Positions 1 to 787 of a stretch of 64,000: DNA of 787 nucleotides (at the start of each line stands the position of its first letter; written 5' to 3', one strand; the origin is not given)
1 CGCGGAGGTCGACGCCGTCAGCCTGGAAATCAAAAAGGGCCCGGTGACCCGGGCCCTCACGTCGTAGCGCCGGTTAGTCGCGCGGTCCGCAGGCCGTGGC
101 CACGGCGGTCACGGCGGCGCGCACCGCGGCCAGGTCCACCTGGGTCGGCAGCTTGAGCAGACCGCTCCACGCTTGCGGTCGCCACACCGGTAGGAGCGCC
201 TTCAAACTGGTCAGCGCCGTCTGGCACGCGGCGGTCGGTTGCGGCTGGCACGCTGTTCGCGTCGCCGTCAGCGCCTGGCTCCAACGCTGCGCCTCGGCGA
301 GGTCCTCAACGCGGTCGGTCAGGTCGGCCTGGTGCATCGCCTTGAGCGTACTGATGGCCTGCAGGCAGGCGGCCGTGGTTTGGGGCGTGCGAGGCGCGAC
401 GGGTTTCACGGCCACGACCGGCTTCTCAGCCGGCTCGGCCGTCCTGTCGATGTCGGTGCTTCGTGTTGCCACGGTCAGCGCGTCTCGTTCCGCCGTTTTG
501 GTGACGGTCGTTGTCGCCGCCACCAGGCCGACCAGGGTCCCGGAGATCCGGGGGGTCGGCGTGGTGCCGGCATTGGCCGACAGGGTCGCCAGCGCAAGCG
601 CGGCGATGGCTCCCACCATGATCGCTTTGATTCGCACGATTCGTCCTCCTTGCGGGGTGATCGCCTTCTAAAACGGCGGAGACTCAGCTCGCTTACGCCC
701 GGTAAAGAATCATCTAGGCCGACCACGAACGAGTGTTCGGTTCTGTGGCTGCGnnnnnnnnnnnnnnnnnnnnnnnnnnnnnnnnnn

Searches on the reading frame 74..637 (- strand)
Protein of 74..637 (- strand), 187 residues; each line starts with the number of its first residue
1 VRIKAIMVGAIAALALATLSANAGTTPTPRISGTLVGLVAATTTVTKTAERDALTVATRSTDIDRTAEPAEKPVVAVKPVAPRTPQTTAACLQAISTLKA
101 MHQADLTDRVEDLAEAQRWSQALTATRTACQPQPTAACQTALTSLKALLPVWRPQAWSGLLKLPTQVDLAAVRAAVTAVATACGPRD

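Call 3: search_protein_families(library=pfam, proteins=[window:74-637:-], max_evalue=0.1)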
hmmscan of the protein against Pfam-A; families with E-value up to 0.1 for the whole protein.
window:74-637:- (187 aa): 0 families

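Call 4: search_protein_families(library=ncbifam, proteins=[window:74-637:-], max_evalue=0.1)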
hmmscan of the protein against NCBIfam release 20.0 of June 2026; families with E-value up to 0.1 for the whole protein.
window:74-637:- (187 aa): 0 families

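Call 55: search_protein_families(library=pfam, proteins=[window:74-637:-], max_evalue=10)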
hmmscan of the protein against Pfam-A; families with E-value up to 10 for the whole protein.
window:74-637:- (187 aa): 1 family
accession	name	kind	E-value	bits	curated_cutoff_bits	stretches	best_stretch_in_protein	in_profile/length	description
PF21726.2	DUF6862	-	9.9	6.7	24.1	0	127-146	39-59/67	Family of unknown function (DUF6862)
